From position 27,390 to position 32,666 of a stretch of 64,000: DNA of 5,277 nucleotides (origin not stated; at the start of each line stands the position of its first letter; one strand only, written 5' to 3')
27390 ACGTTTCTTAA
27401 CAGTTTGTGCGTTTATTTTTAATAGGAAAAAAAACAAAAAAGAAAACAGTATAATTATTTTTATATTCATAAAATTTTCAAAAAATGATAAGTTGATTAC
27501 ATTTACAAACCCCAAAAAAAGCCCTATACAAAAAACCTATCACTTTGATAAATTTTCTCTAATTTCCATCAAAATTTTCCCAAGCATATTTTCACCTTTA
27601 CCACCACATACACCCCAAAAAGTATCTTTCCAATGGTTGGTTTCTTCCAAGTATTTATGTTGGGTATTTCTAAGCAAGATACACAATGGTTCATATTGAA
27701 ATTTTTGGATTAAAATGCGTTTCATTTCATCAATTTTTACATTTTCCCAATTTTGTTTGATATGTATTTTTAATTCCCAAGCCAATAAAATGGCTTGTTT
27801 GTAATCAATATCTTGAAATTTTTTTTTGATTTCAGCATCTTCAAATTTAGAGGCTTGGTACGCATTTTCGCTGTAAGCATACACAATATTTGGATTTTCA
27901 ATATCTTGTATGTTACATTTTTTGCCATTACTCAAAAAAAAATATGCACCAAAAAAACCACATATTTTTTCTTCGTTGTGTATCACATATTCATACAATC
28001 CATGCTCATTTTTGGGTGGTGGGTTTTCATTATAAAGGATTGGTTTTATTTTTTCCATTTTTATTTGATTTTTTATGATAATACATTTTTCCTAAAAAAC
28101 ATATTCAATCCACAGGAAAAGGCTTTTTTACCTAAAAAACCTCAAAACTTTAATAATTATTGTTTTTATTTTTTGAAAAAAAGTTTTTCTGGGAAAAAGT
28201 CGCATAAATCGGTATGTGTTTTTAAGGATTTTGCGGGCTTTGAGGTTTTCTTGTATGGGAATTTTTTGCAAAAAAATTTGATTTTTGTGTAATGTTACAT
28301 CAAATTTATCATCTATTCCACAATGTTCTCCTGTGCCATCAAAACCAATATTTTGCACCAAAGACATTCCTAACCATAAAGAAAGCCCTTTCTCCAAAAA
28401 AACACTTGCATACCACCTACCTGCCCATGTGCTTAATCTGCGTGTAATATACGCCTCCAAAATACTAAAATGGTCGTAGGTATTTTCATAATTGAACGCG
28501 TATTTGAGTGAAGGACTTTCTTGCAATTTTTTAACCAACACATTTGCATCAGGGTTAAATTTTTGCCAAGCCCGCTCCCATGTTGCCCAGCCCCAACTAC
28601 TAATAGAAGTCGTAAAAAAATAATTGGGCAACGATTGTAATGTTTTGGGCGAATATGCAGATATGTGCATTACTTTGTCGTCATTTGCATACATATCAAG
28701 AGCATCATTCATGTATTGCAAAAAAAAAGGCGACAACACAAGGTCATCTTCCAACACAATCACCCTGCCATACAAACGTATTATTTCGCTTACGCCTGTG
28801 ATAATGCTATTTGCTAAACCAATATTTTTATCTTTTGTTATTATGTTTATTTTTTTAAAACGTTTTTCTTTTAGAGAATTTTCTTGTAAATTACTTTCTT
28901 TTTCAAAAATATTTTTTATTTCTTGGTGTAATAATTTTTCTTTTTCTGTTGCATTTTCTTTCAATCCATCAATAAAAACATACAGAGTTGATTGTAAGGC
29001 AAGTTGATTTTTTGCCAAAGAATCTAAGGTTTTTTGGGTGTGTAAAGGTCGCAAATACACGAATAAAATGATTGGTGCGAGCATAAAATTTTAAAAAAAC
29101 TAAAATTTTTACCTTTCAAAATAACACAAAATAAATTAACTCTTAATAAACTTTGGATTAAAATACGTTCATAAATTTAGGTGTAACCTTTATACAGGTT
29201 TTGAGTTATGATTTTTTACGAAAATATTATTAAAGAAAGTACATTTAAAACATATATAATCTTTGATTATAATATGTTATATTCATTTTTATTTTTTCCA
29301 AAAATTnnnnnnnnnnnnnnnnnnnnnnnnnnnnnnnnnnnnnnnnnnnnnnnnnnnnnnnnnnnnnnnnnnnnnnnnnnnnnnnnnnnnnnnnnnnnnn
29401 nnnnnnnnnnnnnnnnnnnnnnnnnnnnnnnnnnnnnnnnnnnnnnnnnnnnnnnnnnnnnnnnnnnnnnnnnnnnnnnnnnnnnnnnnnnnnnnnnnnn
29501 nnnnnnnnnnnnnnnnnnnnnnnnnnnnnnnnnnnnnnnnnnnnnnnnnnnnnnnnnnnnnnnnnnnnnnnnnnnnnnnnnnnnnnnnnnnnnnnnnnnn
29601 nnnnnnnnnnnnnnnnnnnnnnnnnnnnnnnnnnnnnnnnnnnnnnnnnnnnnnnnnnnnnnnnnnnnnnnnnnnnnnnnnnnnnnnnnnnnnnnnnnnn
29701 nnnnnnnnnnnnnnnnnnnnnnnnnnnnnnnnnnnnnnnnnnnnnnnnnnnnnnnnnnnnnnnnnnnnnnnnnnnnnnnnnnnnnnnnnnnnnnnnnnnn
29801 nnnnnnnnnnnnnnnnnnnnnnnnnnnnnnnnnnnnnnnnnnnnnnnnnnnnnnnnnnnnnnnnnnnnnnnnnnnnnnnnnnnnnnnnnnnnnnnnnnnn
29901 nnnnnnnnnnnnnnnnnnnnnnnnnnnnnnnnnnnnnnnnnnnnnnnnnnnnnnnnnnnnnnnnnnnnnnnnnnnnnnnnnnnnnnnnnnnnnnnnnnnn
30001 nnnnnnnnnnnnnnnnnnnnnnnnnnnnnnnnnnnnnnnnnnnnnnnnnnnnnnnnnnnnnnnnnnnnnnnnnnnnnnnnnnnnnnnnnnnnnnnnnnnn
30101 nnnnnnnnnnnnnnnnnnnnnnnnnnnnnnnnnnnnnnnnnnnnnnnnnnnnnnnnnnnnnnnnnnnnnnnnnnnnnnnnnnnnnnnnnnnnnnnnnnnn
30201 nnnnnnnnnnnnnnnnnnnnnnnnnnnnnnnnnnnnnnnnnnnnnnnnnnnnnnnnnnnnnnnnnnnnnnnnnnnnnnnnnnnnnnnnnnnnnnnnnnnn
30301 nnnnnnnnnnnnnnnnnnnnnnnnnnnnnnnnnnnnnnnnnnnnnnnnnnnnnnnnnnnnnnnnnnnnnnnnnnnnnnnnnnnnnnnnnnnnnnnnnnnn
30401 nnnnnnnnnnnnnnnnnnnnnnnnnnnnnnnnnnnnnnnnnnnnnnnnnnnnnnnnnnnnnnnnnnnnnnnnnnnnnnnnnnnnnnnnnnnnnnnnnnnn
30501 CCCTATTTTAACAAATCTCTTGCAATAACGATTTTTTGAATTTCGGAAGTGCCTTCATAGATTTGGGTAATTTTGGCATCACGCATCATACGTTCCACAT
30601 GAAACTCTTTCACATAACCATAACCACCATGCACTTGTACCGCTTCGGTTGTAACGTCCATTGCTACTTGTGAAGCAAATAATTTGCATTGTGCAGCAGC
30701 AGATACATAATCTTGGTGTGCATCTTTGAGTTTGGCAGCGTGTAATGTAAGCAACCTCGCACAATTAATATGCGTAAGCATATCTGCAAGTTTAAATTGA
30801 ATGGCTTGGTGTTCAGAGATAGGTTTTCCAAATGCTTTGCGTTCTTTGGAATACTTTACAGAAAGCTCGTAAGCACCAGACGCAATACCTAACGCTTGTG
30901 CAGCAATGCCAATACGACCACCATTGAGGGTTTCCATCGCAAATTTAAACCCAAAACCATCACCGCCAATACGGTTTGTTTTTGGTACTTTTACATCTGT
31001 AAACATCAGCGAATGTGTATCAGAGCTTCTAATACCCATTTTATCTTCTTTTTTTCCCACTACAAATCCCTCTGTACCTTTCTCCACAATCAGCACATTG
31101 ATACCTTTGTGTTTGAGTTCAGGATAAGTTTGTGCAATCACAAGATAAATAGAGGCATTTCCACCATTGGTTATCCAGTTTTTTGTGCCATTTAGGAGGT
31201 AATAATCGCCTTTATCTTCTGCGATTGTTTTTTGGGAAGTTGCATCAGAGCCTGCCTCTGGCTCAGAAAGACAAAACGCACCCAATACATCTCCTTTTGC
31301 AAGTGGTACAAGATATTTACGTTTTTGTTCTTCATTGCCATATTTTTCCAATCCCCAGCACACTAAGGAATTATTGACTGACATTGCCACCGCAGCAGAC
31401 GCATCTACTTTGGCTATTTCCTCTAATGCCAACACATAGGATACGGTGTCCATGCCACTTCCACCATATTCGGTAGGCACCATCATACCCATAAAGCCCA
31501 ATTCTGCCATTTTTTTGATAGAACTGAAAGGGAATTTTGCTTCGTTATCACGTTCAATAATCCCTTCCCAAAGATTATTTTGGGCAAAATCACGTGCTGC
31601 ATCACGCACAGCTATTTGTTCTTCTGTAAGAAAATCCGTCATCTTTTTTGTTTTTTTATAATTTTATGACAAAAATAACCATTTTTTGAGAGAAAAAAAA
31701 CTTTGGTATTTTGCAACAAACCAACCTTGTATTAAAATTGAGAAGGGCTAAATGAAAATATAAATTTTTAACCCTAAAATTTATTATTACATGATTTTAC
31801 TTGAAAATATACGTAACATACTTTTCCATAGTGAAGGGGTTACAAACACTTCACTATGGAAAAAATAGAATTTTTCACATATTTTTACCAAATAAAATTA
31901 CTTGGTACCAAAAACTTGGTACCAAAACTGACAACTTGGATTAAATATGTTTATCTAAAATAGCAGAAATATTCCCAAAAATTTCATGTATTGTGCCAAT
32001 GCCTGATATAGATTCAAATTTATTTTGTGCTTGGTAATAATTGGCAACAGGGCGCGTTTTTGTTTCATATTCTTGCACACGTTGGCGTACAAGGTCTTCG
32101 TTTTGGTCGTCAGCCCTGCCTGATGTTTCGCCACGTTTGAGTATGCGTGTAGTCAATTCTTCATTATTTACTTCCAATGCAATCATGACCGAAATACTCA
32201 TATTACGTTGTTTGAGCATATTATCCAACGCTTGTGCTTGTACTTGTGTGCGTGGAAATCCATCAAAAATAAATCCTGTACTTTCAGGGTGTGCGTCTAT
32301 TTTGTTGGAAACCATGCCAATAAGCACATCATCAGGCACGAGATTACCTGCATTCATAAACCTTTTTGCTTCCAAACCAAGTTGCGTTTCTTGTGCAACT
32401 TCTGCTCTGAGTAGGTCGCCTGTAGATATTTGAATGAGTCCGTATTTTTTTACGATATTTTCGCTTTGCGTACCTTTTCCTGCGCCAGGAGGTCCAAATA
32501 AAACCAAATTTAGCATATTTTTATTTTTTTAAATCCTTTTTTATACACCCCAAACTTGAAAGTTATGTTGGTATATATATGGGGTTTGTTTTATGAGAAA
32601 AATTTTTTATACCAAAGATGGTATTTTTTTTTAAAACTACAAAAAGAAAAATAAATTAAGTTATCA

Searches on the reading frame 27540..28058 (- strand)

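Call 80: search_protein_families(library=pfam, max_evalue=0.00001, proteins=[window:27540-28058:-])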
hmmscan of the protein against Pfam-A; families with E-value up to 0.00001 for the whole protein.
window:27540-28058:- (172 aa): 1 family
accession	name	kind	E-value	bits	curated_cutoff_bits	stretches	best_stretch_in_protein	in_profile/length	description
PF08719.17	NADAR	-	3.1e-17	63.7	35.1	1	39-170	10-162/163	NADAR domain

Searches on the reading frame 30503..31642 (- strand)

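Call 80: search_protein_families(library=pfam, max_evalue=0.00001, proteins=[window:30503-31642:-])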
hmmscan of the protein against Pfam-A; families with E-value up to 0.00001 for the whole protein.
window:30503-31642:- (379 aa): 5 families
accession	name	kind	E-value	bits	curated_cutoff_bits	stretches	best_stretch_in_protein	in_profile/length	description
PF00441.29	Acyl-CoA_dh_1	-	6.1e-51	172.9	22.4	1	231-377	3-149/150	Acyl-CoA dehydrogenase, C-terminal domain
PF02771.21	Acyl-CoA_dh_N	-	6e-38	130.1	22.9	1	6-118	1-113/113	Acyl-CoA dehydrogenase, N-terminal domain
PF02770.24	Acyl-CoA_dh_M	-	7.5e-26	90.6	33.3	1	122-217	1-97/97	Acyl-CoA dehydrogenase, middle domain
PF08028.16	Acyl-CoA_dh_2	-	1.6e-24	87.1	22.7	1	244-366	1-133/134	Acyl-CoA dehydrogenase, C-terminal domain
PF22924.1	ACOX_C_alpha1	-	8.5e-07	29.4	27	0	241-377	6-168/169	Acyl-CoA oxidase, C-alpha1 domain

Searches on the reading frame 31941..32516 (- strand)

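Call 80: search_protein_families(library=pfam, max_evalue=0.00001, proteins=[window:31941-32516:-])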
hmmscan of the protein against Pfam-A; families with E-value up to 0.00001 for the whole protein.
window:31941-32516:- (191 aa): 4 families
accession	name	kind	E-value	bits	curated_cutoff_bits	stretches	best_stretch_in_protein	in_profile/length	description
PF00406.28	ADK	-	2.4e-53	180.8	26.8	1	6-165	1-150/151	Adenylate kinase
PF13207.12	AAA_17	-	3.2e-34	118.6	27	1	7-142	1-135/136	AAA domain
PF13238.12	AAA_18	-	2.4e-09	38.2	29.4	1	5-140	2-123/128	AAA domain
PF13671.12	AAA_33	-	1.8e-06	28.7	27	1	5-145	3-135/143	AAA domain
